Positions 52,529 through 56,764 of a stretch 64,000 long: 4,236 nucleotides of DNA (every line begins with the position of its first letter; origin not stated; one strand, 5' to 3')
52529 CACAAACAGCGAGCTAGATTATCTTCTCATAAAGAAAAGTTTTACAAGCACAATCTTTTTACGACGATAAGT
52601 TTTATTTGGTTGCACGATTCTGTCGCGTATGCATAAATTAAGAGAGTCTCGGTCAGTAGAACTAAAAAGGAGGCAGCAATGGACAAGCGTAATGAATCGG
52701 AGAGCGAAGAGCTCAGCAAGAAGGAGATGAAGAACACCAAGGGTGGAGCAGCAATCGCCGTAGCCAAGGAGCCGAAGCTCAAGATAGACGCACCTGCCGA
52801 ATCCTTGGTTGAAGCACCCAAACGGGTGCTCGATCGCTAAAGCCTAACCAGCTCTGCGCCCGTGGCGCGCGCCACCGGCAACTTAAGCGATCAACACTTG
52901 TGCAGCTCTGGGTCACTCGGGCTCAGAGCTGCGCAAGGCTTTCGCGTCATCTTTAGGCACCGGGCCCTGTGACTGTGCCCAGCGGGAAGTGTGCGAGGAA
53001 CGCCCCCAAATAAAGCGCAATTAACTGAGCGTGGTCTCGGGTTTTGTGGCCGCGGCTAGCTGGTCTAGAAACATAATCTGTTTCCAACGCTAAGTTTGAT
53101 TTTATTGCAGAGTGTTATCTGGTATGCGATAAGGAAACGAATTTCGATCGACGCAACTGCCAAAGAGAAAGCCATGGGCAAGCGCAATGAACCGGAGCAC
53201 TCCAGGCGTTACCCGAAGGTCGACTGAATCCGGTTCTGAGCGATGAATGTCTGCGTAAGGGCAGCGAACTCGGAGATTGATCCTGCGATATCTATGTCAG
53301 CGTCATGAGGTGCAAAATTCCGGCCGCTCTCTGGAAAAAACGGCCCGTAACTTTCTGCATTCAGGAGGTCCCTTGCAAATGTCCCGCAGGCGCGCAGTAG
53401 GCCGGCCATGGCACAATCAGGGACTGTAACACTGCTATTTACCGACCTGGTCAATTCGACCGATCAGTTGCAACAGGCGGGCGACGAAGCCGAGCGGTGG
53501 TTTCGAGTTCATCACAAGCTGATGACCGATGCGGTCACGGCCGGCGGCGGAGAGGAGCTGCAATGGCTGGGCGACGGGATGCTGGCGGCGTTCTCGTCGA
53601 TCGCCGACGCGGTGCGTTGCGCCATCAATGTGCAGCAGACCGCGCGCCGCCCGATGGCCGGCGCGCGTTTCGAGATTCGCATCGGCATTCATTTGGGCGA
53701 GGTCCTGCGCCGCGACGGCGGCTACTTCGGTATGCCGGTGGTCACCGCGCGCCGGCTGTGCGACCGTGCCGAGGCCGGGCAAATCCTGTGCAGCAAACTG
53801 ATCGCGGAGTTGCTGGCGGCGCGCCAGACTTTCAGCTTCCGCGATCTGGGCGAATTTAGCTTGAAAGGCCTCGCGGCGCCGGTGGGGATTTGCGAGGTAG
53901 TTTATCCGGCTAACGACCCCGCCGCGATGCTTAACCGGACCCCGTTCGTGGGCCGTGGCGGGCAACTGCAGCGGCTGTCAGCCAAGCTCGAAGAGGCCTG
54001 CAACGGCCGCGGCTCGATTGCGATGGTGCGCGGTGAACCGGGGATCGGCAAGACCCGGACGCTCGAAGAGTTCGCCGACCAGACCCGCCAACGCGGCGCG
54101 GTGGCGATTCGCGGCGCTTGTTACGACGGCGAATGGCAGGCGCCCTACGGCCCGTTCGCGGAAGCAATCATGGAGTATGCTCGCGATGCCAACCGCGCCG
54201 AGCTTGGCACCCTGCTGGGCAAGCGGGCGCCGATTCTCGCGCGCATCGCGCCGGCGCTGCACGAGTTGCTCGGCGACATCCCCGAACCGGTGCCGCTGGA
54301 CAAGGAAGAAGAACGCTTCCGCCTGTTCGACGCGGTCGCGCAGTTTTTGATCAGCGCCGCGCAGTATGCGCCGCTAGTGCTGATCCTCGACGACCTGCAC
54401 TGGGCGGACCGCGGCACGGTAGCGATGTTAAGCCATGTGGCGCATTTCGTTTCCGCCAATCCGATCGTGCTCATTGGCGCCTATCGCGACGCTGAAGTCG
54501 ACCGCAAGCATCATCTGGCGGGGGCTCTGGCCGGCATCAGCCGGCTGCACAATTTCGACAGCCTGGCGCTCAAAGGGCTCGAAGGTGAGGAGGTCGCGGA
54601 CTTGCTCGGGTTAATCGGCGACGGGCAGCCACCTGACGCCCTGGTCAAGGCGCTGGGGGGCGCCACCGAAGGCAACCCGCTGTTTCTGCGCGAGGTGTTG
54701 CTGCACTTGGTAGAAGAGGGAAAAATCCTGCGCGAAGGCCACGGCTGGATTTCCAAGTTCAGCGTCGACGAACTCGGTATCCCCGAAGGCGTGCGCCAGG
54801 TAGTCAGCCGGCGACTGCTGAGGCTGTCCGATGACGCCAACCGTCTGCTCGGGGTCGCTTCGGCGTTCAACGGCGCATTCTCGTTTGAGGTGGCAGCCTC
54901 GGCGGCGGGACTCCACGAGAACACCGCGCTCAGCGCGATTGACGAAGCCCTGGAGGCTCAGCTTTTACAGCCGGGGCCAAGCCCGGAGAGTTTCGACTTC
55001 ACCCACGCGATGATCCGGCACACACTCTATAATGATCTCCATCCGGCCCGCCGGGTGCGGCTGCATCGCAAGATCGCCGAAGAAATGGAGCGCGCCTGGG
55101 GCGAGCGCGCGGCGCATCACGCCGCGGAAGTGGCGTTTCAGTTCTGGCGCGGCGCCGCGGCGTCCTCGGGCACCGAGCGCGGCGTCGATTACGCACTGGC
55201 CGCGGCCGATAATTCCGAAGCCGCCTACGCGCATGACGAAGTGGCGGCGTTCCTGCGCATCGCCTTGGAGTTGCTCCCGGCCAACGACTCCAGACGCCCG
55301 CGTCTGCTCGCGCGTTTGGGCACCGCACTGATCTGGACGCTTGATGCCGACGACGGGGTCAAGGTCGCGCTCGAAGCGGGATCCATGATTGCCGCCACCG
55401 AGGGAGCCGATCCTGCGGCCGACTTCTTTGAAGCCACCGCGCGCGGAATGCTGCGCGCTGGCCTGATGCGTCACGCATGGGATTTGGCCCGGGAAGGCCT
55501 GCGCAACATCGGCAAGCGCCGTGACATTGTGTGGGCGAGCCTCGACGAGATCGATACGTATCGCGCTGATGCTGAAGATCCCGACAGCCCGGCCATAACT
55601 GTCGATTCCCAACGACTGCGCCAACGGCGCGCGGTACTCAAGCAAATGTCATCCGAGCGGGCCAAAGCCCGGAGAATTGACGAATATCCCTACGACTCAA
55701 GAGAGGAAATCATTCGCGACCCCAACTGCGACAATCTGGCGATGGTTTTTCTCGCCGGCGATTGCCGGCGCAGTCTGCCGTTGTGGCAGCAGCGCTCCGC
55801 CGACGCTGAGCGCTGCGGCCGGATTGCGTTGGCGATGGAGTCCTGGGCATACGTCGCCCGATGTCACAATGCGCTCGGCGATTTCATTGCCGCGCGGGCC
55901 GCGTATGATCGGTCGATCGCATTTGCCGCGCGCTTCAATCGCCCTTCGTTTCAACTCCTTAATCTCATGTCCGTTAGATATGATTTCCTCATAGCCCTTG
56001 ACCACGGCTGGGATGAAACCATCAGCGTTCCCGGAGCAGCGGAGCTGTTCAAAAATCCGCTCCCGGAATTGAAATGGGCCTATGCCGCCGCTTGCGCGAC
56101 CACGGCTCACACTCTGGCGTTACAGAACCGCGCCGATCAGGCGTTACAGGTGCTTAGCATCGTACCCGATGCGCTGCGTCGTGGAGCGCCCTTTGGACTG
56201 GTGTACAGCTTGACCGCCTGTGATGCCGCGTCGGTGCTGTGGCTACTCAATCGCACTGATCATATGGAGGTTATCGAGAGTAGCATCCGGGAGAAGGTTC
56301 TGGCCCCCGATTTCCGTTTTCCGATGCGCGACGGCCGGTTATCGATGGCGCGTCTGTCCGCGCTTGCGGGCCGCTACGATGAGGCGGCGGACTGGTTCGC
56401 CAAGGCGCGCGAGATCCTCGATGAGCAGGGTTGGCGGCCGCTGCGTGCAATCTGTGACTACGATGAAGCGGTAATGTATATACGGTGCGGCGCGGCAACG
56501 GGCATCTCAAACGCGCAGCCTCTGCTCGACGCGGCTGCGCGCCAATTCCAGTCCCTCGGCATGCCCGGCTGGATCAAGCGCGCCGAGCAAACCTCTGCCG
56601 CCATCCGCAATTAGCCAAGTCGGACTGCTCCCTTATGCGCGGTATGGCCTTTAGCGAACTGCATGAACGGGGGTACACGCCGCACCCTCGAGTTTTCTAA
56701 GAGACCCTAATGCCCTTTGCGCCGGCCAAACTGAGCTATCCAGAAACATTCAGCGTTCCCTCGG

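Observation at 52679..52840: Unannotated 53-aa double-glycine-leader peptide with an atypical, highly charged, Cys-free core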

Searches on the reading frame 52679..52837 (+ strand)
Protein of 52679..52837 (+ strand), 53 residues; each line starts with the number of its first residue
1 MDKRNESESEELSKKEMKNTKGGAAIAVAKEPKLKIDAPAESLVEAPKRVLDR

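Call 6: search_protein_families(library=pfam, proteins=[window:52679-52837:+], max_evalue=0.01)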
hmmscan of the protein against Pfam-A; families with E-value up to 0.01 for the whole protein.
window:52679-52837:+ (53 aa): 0 families

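Call 7: search_protein_families(library=ncbifam, proteins=[window:52679-52837:+], max_evalue=10)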
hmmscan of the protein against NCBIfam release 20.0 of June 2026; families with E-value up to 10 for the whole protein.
window:52679-52837:+ (53 aa): 3 families
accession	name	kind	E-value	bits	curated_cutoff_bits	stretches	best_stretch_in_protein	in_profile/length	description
TIGR04149.1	GG_sam_targ_CFB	domain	0.0014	18.5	25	1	7-24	13-29/43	TIGR04149 family rSAM-modified RiPP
TIGR01847.1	bacteriocin_sig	domain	0.056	14.1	15.7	1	10-23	2-15/15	bacteriocin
TIGR03949.1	bact_IIb_cerein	subfamily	0.13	12.1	21.5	1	10-26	2-18/45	class IIb bacteriocin, lactobin A/cerein 7B family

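Call 8: find_homologous_proteins(query=window:52679-52837:+, max_evalue=10)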
Query seq(53 aa) (53 aa): 4 proteins with E <= 10 among 4 candidates.
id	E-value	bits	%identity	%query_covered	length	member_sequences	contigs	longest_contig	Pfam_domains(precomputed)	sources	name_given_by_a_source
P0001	3.9e-23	96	98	100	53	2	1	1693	-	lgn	-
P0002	5.9e-17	77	84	96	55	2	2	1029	-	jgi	jgi:hypothetical protein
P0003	1.4e-15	73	88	96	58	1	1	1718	-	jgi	jgi:hypothetical protein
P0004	7.3e-15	71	82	96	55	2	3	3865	-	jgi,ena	-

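Call 10: find_encoding_contigs(protein=P0004, flank=10000)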
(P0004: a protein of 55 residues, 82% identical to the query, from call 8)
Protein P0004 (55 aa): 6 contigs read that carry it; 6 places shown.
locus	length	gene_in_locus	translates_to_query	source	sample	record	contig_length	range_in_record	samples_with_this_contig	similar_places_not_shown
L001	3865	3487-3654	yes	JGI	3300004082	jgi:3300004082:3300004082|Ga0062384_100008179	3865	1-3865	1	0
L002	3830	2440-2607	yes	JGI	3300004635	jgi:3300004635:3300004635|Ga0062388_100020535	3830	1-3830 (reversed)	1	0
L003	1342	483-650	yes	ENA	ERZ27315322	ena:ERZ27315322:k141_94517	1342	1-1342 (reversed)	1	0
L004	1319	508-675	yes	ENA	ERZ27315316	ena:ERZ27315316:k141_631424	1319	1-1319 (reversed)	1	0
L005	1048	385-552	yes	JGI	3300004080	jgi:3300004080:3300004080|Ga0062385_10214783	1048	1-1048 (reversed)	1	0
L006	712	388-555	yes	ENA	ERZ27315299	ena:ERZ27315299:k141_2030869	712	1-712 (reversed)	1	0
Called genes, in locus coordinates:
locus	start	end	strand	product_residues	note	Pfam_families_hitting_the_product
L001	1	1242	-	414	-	?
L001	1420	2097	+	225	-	-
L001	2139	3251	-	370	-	PF26002:Beta-barrel_AprE (faint)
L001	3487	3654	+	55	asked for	-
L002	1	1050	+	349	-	?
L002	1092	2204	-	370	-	PF26002:Beta-barrel_AprE (faint)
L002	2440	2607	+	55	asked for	-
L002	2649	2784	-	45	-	-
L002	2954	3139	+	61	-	-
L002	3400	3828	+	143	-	?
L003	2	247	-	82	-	?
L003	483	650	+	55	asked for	-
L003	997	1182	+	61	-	-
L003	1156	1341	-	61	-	?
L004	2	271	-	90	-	?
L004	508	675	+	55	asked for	-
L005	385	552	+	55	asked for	-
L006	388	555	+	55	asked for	-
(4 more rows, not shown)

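Call 15: find_homologous_proteins(query=A2, max_evalue=10)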
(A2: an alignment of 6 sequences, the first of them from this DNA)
Query A2 (6 sequences) (53 aa, profile of the alignment): 11 proteins with E <= 10 among 501 candidates.
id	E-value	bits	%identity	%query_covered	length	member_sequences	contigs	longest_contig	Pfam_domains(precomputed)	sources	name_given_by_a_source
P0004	1.6e-29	119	82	96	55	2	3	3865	-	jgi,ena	-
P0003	5.7e-29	118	88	96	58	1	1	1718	-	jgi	jgi:hypothetical protein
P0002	3.2e-28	115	84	96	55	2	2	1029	-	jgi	jgi:hypothetical protein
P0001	9.9e-28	114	98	100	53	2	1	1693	-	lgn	-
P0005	1.6e-24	103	63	85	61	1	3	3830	-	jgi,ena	-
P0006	6.8e-20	89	74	89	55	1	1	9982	-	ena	-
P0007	5.2e-14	70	62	89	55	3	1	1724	-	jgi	jgi:hypothetical protein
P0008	1.2e-11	62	53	87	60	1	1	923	-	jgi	jgi:hypothetical protein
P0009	8.1e-6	44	52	79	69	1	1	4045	-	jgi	jgi:hypothetical protein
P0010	3.3e-5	42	50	91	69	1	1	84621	-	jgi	jgi:hypothetical protein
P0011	2.6e+0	26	45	70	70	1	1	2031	-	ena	-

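Call 18: find_encoding_contigs(protein=P0010, flank=10000)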
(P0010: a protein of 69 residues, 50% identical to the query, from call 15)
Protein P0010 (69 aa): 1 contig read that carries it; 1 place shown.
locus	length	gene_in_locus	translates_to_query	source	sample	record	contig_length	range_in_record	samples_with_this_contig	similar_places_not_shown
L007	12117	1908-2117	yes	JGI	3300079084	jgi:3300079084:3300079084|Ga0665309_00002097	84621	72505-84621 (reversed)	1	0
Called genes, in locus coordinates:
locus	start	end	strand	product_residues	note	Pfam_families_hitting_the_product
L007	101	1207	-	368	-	PF25919:BSH_CusB (faint), PF26002:Beta-barrel_AprE (faint)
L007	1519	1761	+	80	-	-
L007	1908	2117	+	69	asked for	-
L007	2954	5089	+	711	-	PF13229:Beta_helix, PF05048:NosD (weak), PF13229:Beta_helix, PF15780:ASH (weak)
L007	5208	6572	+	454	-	PF13400:Tad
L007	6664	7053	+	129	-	PF07811:TadE (weak)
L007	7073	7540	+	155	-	PF07811:TadE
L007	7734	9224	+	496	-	PF13400:Tad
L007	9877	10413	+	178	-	-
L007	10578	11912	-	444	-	PF00072:Response_reg, PF00158:Sigma54_activat, PF01078:Mg_chelatase (faint), PF14532:Sigma54_activ_2, PF07728:AAA_5 (weak), PF25601:AAA_lid_14, PF02954:HTH_8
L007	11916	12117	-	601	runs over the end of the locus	PF00989:PAS, PF08448:PAS_4, PF13188:PAS_8 (weak), PF00512:HisKA, PF02518:HATPase_c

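Call 19: find_encoding_contigs(protein=P0006, flank=10000)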
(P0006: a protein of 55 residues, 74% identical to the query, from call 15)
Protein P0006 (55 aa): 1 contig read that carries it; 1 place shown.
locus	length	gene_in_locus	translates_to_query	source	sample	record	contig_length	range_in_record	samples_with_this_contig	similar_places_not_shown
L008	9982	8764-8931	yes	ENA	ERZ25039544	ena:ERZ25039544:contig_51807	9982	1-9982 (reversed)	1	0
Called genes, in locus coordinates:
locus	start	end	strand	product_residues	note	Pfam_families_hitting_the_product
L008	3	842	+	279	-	?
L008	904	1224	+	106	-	PF13191:AAA_16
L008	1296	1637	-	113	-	-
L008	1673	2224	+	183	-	-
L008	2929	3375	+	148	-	-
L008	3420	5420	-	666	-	PF03412:Peptidase_C39, PF00664:ABC_membrane, PF00005:ABC_tran, PF02463:SMC_N (faint)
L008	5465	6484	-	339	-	PF00027:cNMP_binding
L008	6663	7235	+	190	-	-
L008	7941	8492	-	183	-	-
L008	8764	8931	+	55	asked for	-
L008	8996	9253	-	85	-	-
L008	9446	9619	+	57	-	-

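Call 50: list_cluster_members(proteins=[window:52679-52837:+, P0001, P0012])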
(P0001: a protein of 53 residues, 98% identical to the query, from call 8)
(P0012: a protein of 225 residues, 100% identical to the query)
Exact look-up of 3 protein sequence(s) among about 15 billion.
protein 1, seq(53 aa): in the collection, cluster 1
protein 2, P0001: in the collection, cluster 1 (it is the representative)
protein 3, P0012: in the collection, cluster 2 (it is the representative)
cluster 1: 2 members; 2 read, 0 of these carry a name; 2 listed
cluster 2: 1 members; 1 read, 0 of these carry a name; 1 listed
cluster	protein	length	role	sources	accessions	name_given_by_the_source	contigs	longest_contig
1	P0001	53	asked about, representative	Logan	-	-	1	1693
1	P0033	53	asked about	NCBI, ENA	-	-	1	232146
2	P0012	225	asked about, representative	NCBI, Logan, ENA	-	-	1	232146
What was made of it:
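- Checked: The exact 53-aa product is already in the public protein collection from the NCBI/ENA record, on a 232,146-bp contig, but without a name (call 50).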

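Call 55: search_protein_representatives(alignment_id=A3)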
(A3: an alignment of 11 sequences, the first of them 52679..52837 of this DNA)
Query: 11 sequences, 57 profile positions. Proteins with E-value up to 0.001 (for the whole library): 17; up to 1e-10: 3; up to 1e-30: 0. The best 17 are listed.
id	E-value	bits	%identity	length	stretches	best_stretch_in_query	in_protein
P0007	9.6e-23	96.1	-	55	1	1-56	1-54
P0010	1.6e-19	85.8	-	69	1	1-56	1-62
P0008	6.3e-18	80.7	-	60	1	1-56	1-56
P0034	4.7e-09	52.2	-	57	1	1-32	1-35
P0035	3.2e-08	49.6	-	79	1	1-51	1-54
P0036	9.9e-08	48.0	-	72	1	1-43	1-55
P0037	5.2e-07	45.7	-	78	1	1-53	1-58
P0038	2.3e-06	43.7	-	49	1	1-25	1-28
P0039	2.8e-06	43.3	-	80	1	1-31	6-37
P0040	5.0e-06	42.5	-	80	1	1-29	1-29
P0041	5.3e-06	42.5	-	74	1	4-48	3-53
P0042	1.0e-05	41.6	-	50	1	6-44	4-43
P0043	2.6e-05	40.3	-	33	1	4-27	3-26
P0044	1.7e-04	37.7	-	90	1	1-30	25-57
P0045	1.7e-04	37.7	-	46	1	1-24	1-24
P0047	7.4e-04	35.6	-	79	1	4-29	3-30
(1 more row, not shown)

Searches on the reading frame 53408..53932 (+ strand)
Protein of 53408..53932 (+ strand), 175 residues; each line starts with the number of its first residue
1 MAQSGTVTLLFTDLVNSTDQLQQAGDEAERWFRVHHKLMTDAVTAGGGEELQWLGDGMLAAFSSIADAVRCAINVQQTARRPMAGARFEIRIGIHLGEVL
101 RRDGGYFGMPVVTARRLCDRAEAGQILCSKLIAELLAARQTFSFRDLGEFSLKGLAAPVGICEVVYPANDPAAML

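Call 69: search_solved_structures(query=window:53408-53932:+, show_alignments=2, max_evalue=0.001)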
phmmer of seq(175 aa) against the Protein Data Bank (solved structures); distinct sequences matched with E-value up to 0.001: 9.
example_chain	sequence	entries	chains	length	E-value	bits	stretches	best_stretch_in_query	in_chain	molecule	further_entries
5d0g_A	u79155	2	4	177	4.3e-23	85.4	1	4-163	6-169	Cyclase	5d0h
4wp3_A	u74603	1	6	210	2.5e-22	82.9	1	4-163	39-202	Ma1120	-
4wp9_A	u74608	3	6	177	4.2e-22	82.1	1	4-163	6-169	Ma1120 | Cyclase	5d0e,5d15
4wp8_A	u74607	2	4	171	8.2e-22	81.2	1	4-158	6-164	Ma1120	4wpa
3mr7_A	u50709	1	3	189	7.2e-18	68.4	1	29-166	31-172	Adenylate/guanylate cyclase/hydrolase, alpha/beta fold family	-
1ybt_A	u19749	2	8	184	4.5e-17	65.8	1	6-163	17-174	hydrolase, alpha/beta hydrolase fold family | lipJ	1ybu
1fx4_A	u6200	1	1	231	0.00012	25.3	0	4-76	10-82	RECEPTOR-TYPE ADENYLATE CYCLASE GRESAG 4.3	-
1fx2_A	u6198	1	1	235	0.00023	24.5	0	89-164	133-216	RECEPTOR-TYPE ADENYLATE CYCLASE GRESAG 4.1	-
3r5g_A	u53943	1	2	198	0.00055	23.2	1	64-167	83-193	CyaB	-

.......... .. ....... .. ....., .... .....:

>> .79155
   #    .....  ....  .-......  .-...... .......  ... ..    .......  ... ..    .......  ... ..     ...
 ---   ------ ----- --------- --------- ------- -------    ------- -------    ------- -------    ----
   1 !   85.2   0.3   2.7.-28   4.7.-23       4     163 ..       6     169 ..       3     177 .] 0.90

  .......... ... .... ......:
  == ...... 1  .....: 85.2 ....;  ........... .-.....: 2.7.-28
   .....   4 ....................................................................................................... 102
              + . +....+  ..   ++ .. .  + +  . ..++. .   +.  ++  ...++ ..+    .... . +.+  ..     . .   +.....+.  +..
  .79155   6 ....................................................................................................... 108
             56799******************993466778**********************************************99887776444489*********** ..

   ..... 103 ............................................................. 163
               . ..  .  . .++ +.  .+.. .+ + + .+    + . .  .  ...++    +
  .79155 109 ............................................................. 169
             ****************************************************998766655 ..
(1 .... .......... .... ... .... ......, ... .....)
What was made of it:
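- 53408..56614 (+): Class III cyclase - AAA_16 (STAND ATPase) - TPR protein, co-directional with and downstream of the peptide gene. Closest solved cyclase is Ma1120 (call 69).
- The cyclase domains have Gln for the substrate Lys and Pro for the transition-state Asn when aligned to Ma1120 (call 69).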

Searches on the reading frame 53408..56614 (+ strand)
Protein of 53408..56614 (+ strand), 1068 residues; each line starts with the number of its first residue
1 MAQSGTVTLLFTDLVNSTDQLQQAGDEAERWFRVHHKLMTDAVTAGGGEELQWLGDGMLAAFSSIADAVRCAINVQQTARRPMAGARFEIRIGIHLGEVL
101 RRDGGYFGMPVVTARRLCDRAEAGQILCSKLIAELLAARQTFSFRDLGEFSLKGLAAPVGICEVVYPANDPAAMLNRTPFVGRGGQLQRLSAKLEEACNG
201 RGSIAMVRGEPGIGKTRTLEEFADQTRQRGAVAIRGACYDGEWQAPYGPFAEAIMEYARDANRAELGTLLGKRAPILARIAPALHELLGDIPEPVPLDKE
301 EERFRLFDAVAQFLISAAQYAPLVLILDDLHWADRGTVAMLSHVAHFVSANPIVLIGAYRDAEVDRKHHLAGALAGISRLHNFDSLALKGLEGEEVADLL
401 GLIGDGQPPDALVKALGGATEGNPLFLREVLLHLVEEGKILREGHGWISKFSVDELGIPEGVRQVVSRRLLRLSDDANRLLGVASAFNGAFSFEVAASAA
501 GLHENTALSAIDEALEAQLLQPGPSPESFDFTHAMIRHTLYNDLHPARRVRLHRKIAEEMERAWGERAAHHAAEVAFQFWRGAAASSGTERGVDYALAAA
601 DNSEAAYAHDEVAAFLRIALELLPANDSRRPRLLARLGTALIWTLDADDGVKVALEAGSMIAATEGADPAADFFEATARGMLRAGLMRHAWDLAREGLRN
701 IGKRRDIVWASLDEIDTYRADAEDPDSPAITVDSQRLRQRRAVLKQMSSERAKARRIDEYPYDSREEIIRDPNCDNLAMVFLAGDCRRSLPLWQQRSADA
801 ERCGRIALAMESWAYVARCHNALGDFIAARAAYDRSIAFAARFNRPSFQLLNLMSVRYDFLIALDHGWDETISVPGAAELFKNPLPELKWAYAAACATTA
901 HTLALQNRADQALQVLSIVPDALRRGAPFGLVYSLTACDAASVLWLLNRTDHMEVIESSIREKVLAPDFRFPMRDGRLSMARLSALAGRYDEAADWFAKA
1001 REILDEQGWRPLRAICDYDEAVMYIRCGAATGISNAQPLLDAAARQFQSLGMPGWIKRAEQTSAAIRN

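Call 6: search_protein_families(library=pfam, proteins=[window:53408-56614:+], max_evalue=0.01)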
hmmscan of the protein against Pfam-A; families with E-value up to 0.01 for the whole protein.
window:53408-56614:+ (1068 aa): 3 families
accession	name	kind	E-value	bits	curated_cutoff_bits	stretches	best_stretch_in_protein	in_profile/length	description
PF13191.12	AAA_16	-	2.3e-28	100.2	32.6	1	179-356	1-167/167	AAA ATPase domain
PF00211.25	Guanylate_cyc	-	1e-09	38.7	21.9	1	3-154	5-172/183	Adenylate and Guanylate cyclase catalytic domain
PF13401.12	AAA_22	-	4.2e-07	30.8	27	1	202-359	5-124/130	AAA domain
